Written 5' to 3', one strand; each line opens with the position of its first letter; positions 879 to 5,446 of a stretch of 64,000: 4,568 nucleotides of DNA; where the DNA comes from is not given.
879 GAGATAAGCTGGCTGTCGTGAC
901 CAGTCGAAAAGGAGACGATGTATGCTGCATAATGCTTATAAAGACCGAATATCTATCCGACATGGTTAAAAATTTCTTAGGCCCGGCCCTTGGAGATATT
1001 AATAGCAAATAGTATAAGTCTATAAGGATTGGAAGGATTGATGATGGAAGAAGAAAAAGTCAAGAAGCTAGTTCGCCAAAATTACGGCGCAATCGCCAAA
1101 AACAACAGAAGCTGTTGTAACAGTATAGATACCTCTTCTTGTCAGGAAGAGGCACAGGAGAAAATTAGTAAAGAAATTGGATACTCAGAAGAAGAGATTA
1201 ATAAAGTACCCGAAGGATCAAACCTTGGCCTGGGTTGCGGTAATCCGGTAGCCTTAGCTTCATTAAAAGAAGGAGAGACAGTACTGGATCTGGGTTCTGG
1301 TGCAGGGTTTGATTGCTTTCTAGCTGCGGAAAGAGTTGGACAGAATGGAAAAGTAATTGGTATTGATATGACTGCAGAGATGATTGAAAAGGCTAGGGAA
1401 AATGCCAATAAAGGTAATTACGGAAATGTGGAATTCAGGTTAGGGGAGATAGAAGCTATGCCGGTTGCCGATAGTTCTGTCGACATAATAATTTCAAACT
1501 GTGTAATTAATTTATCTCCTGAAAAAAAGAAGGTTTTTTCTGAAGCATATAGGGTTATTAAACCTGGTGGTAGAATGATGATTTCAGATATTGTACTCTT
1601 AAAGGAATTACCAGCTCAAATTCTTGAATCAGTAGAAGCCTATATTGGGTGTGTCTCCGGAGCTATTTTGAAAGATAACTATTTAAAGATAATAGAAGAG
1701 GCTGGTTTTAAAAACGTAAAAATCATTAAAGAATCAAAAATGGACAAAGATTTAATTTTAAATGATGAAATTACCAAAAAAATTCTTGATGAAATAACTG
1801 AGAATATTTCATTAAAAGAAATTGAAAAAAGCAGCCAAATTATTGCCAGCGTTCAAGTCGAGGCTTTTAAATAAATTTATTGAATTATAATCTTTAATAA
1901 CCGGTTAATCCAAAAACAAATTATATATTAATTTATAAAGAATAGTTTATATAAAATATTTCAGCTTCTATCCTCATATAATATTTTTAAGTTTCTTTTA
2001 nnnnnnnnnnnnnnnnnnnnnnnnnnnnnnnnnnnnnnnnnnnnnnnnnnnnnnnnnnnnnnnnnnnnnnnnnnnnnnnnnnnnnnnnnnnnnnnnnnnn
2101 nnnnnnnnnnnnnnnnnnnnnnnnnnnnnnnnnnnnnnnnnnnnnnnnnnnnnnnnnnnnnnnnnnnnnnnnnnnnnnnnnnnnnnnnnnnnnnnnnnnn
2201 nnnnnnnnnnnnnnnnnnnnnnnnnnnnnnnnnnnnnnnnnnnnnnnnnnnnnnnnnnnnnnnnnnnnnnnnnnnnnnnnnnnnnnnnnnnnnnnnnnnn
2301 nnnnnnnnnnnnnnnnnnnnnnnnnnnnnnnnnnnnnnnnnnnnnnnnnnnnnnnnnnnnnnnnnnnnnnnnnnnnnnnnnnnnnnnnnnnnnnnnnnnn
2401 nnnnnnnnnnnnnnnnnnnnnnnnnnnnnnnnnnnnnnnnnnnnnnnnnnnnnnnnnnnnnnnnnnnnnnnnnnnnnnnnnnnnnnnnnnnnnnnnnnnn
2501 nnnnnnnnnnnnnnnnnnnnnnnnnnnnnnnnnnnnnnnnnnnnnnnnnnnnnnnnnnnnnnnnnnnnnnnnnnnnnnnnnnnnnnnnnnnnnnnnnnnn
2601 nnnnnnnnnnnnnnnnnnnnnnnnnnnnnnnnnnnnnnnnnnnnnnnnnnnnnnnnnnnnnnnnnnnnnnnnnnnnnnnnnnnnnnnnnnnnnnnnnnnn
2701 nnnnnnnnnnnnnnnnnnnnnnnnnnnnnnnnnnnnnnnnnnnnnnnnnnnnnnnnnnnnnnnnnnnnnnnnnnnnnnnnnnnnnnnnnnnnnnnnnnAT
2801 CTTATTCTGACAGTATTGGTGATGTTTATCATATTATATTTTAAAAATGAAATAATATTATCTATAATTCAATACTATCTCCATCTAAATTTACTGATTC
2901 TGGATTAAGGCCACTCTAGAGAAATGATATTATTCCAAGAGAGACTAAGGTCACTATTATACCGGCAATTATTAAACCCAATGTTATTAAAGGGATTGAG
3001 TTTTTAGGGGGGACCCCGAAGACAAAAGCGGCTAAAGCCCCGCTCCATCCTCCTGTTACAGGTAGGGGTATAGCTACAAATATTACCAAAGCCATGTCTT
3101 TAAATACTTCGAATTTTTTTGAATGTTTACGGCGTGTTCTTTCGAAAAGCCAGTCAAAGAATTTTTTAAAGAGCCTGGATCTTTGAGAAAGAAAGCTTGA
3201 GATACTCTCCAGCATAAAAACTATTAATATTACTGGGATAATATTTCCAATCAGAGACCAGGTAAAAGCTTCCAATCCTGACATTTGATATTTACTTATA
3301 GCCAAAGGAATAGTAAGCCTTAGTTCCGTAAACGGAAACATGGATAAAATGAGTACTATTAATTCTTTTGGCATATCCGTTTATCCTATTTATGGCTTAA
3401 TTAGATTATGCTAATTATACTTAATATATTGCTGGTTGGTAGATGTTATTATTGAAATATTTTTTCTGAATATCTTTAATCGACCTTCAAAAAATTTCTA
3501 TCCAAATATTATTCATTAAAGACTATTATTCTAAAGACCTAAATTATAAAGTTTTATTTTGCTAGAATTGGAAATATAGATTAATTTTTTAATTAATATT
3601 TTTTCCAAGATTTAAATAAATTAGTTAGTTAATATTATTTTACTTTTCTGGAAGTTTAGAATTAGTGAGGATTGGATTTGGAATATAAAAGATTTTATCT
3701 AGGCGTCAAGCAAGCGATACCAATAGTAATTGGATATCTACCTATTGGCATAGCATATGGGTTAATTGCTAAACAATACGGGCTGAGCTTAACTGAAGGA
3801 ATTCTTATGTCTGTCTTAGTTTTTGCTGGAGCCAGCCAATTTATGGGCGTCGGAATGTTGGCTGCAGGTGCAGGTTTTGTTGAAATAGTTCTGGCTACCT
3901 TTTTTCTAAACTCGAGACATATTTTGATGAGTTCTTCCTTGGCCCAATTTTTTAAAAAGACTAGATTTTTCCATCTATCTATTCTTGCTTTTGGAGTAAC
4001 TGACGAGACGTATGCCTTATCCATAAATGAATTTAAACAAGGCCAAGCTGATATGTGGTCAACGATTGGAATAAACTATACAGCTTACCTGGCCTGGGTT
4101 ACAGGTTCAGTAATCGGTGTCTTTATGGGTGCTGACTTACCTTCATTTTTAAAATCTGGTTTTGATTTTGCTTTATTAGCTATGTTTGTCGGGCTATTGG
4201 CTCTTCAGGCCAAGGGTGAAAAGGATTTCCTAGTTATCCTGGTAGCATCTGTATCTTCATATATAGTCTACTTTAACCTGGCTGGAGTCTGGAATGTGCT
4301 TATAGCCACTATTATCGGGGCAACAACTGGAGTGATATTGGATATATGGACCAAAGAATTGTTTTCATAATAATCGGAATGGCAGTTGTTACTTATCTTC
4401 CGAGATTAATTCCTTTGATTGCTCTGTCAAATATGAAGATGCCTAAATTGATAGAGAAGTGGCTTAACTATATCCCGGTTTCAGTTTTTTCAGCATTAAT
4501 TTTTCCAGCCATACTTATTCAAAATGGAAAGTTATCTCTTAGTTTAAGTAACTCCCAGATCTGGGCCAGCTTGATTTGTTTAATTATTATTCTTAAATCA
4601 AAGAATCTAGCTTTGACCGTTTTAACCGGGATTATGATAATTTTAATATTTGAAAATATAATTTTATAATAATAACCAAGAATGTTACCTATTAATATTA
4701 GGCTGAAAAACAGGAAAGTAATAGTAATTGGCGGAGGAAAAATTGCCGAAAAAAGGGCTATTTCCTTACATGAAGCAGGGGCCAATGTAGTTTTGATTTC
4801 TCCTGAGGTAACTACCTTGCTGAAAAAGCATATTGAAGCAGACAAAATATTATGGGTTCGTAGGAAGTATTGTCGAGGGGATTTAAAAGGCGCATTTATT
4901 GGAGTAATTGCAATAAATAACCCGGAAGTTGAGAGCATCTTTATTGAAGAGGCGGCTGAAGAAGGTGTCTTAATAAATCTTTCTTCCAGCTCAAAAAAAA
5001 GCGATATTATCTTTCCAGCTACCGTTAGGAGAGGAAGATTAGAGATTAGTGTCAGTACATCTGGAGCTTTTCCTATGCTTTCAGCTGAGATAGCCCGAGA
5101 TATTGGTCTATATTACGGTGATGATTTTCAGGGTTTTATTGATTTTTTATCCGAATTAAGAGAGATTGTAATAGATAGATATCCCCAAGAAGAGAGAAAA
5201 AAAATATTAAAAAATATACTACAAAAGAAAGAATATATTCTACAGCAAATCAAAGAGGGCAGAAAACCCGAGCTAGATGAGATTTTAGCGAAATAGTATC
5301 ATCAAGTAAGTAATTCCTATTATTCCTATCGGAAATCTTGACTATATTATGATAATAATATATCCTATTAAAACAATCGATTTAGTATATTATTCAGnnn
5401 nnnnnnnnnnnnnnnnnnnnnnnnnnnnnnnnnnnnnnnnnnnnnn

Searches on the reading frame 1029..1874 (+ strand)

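Call 31: search_protein_families(library=pfam, proteins=[window:1029-1874:+], max_evalue=0.00001)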
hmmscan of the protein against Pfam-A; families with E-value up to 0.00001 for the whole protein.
window:1029-1874:+ (281 aa): 12 families
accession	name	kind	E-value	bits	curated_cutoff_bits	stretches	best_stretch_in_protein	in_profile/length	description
PF13847.12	Methyltransf_31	-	2e-47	160.9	27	1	80-226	2-145/145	Methyltransferase domain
PF13649.12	Methyltransf_25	-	1.7e-23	83.5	27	1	85-181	1-97/97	Methyltransferase domain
PF08241.18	Methyltransf_11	-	3.4e-22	79.3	21.2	1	86-185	1-95/95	Methyltransferase domain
PF01209.24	Ubie_methyltran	-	4e-19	69.3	20.1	1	78-185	44-151/233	ubiE/COQ5 methyltransferase family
PF08242.18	Methyltransf_12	-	9.3e-13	49.2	30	1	86-182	1-97/98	Methyltransferase domain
PF01135.25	PCMT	-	3.8e-11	43.6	20.3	1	76-184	68-170/210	Protein-L-isoaspartate(D-aspartate) O-methyltransferase (PCMT)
PF13489.12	Methyltransf_23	-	1.2e-08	35.3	27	1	76-188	17-119/164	Methyltransferase domain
PF06325.19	PrmA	-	1.4e-08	35.1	22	1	79-190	159-263/296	Ribosomal protein L11 methyltransferase (PrmA)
PF05175.20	MTS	-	9.5e-08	32.3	23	1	78-185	26-138/170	Methyltransferase small domain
PF02353.26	CMAS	-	7.9e-07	29.1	27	1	77-193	58-172/273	Mycolic acid cyclopropane synthetase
PF20922.3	Anamorsin_N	-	9.6e-07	29.1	27.1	1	114-194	12-96/163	Anamorsin, N-terminal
PF13679.12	Methyltransf_32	-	3.6e-06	27.4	27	0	80-154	24-105/143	Methyltransferase domain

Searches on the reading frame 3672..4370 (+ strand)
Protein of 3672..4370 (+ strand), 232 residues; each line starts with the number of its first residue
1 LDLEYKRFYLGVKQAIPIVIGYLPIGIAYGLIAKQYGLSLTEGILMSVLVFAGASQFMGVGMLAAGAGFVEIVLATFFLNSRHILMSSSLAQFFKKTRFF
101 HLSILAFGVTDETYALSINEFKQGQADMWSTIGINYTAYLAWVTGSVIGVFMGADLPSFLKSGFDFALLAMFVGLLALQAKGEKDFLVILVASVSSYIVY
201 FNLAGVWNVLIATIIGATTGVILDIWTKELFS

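Call 32: search_protein_families(library=pfam, proteins=[window:3672-4370:+], max_evalue=0.00001)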
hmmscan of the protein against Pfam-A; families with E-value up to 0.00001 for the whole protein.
window:3672-4370:+ (232 aa): 1 family
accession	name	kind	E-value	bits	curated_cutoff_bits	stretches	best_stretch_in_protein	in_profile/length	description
PF03591.19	AzlC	-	6.6e-44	150.1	32.1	1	17-154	1-135/137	AzlC protein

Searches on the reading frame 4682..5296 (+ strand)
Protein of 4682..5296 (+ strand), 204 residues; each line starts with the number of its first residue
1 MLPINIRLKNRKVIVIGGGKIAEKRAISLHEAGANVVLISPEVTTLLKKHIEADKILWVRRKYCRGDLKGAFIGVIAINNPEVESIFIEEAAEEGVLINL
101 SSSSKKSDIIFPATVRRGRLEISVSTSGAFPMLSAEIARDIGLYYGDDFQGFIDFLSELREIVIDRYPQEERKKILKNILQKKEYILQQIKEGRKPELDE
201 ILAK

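Call 32: search_protein_families(library=pfam, proteins=[window:4682-5296:+], max_evalue=0.00001)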
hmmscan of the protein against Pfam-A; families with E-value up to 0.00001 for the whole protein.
window:4682-5296:+ (204 aa): 1 family
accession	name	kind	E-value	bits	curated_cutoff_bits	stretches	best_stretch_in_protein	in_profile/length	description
PF13241.12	NAD_binding_7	-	9.9e-24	84.4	22.1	1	4-113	1-104/104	Putative NAD(P)-binding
